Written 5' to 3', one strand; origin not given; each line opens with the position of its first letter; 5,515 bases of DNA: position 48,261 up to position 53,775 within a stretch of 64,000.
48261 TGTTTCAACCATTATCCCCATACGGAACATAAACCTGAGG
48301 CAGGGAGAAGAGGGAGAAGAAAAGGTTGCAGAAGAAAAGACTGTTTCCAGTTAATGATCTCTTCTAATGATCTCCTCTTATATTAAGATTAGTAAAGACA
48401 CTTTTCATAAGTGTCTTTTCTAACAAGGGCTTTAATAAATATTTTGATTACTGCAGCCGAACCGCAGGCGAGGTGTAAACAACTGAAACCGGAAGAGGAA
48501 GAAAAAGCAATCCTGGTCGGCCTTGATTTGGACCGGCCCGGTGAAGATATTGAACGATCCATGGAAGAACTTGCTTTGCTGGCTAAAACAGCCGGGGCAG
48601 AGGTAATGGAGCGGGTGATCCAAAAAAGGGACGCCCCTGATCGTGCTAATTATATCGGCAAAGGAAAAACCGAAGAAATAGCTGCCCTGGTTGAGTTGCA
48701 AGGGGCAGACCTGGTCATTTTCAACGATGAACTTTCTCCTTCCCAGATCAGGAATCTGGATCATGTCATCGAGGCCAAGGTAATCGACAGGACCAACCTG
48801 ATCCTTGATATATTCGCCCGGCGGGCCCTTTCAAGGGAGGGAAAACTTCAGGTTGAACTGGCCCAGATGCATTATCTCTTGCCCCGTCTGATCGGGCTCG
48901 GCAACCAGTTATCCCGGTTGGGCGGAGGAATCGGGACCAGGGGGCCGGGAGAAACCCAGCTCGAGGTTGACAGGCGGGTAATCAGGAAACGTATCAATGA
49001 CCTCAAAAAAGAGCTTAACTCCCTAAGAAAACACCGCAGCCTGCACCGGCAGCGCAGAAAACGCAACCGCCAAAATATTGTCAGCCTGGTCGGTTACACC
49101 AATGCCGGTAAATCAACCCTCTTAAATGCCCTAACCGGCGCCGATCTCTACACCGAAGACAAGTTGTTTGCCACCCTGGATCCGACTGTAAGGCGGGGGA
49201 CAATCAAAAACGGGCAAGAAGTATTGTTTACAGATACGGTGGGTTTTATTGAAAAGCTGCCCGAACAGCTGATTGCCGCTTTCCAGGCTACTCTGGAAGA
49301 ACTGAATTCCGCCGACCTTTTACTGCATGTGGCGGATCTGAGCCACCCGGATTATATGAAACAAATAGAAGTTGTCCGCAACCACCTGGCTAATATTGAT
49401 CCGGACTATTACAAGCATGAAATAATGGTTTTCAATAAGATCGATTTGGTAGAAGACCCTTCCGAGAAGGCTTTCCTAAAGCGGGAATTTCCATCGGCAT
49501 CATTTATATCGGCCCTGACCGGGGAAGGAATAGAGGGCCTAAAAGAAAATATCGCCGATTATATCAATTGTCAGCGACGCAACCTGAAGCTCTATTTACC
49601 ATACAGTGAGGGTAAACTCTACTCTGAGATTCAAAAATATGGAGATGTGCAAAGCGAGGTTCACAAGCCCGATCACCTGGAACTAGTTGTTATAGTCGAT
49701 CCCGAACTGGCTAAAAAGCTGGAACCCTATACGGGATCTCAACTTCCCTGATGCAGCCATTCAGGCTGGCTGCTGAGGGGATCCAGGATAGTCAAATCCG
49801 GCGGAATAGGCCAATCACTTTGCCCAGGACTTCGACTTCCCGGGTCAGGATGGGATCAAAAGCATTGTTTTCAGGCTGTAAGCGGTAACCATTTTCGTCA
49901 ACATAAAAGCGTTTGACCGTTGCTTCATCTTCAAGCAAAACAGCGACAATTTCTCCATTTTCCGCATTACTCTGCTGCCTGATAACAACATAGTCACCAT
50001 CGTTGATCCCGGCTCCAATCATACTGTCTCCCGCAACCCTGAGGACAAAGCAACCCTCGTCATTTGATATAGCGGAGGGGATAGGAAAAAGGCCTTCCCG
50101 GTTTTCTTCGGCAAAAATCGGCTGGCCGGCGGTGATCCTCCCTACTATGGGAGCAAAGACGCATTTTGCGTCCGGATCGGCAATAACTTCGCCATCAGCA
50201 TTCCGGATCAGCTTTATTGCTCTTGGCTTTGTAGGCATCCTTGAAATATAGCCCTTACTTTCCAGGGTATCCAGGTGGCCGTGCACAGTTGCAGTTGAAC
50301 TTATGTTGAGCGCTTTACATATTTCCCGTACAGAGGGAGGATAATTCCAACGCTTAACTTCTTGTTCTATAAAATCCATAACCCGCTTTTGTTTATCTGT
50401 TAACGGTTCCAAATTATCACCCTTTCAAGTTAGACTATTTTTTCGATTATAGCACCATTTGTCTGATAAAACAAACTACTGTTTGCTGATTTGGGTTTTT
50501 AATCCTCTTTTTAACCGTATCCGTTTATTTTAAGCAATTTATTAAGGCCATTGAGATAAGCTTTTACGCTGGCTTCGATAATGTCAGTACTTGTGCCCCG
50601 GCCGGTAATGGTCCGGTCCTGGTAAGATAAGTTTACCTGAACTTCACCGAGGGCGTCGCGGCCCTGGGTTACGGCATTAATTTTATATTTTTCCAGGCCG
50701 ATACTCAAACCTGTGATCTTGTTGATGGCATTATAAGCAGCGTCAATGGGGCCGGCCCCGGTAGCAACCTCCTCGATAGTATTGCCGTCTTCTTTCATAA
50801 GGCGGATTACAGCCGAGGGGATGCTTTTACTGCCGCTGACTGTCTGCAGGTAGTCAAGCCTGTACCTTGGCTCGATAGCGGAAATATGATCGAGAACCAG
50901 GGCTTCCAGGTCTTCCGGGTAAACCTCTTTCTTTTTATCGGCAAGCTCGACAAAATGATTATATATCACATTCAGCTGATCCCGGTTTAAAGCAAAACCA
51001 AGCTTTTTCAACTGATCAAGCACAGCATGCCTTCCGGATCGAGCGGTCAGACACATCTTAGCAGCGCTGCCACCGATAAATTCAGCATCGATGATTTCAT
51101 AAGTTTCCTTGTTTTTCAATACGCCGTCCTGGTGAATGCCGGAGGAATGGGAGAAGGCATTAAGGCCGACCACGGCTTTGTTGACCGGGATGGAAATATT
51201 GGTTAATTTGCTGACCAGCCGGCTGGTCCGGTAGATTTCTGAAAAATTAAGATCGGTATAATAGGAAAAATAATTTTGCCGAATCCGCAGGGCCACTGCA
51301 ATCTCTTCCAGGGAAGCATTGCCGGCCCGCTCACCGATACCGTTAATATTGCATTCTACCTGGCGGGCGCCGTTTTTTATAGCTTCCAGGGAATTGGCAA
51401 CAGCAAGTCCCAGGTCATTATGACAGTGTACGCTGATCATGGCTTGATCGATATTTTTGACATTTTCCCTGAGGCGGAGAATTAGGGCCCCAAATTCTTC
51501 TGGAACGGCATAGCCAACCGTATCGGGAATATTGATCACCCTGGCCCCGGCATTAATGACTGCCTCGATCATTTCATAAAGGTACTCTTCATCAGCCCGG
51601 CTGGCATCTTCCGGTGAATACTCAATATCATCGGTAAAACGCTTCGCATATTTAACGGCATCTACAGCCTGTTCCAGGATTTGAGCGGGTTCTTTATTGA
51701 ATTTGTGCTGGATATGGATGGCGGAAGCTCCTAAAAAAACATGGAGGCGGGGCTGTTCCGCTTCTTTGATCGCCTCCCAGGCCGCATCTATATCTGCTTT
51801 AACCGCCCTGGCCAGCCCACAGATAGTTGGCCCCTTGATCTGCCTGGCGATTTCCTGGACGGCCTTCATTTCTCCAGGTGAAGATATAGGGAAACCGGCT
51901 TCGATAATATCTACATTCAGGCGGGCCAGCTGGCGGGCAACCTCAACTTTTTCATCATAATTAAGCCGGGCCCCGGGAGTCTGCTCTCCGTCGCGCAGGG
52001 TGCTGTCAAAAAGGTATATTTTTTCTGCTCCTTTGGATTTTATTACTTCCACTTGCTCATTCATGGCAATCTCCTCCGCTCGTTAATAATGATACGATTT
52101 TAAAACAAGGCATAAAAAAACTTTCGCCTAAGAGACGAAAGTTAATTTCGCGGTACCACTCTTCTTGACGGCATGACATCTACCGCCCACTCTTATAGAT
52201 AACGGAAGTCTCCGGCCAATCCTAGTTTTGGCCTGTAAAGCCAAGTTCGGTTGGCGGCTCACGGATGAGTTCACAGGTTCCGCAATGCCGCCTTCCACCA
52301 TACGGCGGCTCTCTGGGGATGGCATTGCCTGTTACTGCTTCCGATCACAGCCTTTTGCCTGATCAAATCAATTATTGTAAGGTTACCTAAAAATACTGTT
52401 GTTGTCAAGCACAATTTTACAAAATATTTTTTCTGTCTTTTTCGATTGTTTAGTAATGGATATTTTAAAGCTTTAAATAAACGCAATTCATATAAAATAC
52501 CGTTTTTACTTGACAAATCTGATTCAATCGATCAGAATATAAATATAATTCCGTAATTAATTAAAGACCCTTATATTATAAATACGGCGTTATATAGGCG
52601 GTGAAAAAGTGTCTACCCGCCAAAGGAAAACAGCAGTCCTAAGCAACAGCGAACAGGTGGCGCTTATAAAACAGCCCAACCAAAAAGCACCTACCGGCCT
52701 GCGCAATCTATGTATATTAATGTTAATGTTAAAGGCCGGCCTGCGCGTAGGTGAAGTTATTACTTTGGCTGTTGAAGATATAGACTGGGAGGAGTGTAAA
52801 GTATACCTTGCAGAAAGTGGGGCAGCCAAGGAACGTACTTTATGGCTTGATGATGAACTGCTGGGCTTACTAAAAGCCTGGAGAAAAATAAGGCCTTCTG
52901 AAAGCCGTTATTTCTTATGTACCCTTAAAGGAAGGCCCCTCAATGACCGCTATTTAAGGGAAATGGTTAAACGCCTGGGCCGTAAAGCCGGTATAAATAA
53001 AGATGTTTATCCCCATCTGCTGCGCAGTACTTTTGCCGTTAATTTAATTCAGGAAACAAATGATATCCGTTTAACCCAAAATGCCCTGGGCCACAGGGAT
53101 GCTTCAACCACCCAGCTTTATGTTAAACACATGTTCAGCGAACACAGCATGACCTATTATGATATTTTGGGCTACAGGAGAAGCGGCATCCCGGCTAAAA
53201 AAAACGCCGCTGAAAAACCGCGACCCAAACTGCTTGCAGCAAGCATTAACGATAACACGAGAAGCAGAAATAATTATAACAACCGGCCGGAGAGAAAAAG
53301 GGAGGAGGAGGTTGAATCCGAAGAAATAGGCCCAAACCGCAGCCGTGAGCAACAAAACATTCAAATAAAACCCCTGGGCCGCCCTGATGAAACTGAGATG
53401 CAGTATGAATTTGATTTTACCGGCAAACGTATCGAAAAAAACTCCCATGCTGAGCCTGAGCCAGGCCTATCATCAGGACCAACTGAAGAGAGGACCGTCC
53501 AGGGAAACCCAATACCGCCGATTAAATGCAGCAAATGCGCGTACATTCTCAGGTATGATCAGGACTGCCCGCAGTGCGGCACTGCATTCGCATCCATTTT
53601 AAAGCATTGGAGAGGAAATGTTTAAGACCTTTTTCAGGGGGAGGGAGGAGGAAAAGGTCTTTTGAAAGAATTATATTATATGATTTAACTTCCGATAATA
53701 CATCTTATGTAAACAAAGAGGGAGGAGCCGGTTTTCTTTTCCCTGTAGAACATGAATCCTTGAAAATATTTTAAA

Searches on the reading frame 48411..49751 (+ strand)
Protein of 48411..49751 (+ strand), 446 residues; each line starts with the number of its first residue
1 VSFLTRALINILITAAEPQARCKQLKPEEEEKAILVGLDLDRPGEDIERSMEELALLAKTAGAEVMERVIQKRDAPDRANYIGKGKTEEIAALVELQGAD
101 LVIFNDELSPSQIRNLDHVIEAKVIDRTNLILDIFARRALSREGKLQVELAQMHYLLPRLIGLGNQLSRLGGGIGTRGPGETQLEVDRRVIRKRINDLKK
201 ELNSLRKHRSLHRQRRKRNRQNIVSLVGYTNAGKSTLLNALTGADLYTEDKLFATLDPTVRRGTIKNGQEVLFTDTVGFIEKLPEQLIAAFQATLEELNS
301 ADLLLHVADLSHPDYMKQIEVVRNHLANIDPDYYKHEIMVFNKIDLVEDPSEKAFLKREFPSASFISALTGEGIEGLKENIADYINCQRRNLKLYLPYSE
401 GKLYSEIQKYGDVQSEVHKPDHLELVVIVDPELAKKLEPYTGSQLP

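Call 26: search_protein_families(library=ncbifam, proteins=[window:48411-49751:+], max_evalue=1e-10)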
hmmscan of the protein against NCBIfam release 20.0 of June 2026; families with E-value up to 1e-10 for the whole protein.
window:48411-49751:+ (446 aa): 11 families
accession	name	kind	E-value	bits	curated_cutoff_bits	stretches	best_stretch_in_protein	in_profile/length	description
TIGR03156.1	GTP_HflX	equivalog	1.8e-142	474.4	216.75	1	32-384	1-350/351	GTPase HflX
NF008280.0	PRK11058.1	equivalog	5.6e-105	351.6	441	1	29-421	7-397/426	ribosome rescue GTPase HflX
NF008956.1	PRK12299.1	equivalog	3.8e-18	65.5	300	1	224-385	161-325/327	GTPase ObgE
TIGR02729.1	Obg_CgtA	equivalog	8.5e-18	64.4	280.25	1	224-385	160-328/329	Obg family GTPase CgtA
NF000908.1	PRK00089.1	equivalog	6.3e-16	58.5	237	1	221-386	3-168/291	GTPase Era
NF008955.0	PRK12297.1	equivalog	1.2e-15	57.4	406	1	224-390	162-333/429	GTPase ObgE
TIGR03594.1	GTPase_EngA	equivalog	1.6e-15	57.1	306.7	1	195-390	149-351/432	ribosome biogenesis GTPase Der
TIGR00450.1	mnmE_trmE_thdF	equivalog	7.6e-15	54.9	252.6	1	186-409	177-390/446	tRNA uridine-5-carboxymethylaminomethyl(34) synthesis GTPase MnmE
NF003661.0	PRK05291.1-3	equivalog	2.1e-13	50.4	380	1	191-386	189-371/448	tRNA uridine-5-carboxymethylaminomethyl(34) synthesis GTPase MnmE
TIGR03918.1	GTP_HydF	equivalog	3.6e-13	49.1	325.55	1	219-388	6-170/392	[FeFe] hydrogenase H-cluster maturation GTPase HydF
TIGR00231.1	small_GTP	domain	1.3e-11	44.6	42.5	1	224-380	6-161/164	GTP-binding protein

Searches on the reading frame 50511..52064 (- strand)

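Call 26: search_protein_families(library=ncbifam, proteins=[window:50511-52064:-], max_evalue=1e-10)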
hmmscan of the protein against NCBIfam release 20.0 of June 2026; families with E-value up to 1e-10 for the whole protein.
window:50511-52064:- (517 aa): 20 families
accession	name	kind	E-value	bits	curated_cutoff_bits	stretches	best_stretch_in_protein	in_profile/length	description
NF002086.0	PRK00915.1-3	equivalog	2.4e-229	762.1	532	1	13-512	4-503/516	2-isopropylmalate synthase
TIGR00973.1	leuA_bact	equivalog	5.3e-217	721.1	598.7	1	15-508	1-494/494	2-isopropylmalate synthase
NF002088.0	PRK00915.1-5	equivalog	9e-203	674.4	697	1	14-513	2-501/514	2-isopropylmalate synthase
NF002087.0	PRK00915.1-4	equivalog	4.4e-200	665.6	729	1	13-511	4-503/516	2-isopropylmalate synthase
NF002084.0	PRK00915.1-1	equivalog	3.6e-199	662.7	748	1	14-512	3-501/523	2-isopropylmalate synthase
NF002085.0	PRK00915.1-2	subfamily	3.4e-147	491.2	517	1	9-512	7-501/504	2-isopropylmalate synthase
TIGR02090.1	LEU1_arch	subfamily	9.3e-118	393.5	484.75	1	16-390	1-363/363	isopropylmalate/citramalate/homocitrate synthases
NF041069.1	IPMS_Sufob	equivalog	7e-113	377.6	600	1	17-394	2-369/371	isopropylmalate synthase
TIGR02660.1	nifV_homocitr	equivalog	4.4e-83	279.6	462.9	1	16-389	2-364/365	homocitrate synthase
NF042434.1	IPMS_Lepto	equivalog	9.5e-83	278.2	500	1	14-377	4-372/374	2-isopropylmalate synthase LeuA2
TIGR02146.1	LysS_fung_arch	equivalog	2.4e-82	276.9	413.55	1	18-370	1-341/344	homocitrate synthase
TIGR00977.1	citramal_synth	equivalog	4.5e-68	229.8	450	1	15-511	1-517/526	citramalate synthase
NF042433.1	CitmalDyn_Leptosp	equivalog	1.9e-55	188.4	950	1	13-477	5-472/514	(R)-citramalate synthase CimA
NF002991.1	PRK03739.1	subfamily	2.8e-51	174.8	455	1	22-509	33-550/550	2-isopropylmalate synthase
TIGR00970.1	leuA_yeast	equivalog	2.3e-37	128.8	697.4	1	22-510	33-562/564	2-isopropylmalate synthase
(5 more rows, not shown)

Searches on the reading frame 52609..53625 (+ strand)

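Call 26: search_protein_families(library=ncbifam, proteins=[window:52609-53625:+], max_evalue=1e-10)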
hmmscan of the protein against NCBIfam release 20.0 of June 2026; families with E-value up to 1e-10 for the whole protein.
window:52609-53625:+ (338 aa): 10 families
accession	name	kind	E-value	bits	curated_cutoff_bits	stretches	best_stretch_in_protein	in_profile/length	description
NF040815.2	recomb_XerA_Arch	equivalog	2e-38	132.4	220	1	5-178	91-258/263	site-specific tyrosine recombinase/integron integrase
TIGR02224.1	recomb_XerC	equivalog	7.4e-31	107.6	335.15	1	10-183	106-286/295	tyrosine recombinase XerC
TIGR02225.1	recomb_XerD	equivalog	1.6e-29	103.1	329.6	1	7-175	100-274/290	site-specific tyrosine recombinase XerD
NF001399.0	PRK00283.1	subfamily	4.1e-27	95.2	279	1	9-173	112-282/300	tyrosine recombinase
NF002331.0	PRK01287.1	subfamily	1.2e-22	80.4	371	1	8-177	139-315/365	site-specific tyrosine recombinase XerC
TIGR02249.1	integrase_gron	subfamily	5e-22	78.6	265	1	111-177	237-302/315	integron integrase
NF007370.0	PRK09870.1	subfamily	3.3e-19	69.3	221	1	5-172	7-177/200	tyrosine-type DNA invertase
NF003462.0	PRK05084.1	equivalog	2.2e-18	66.1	267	1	32-174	196-344/360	tyrosine recombinase XerS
NF011946.0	PRK15417.1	equivalog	5e-14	52.2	435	0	112-173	253-314/337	integron integrase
NF007371.0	PRK09871.1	subfamily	2.7e-13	49.9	222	1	12-171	8-171/198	tyrosine-type DNA invertase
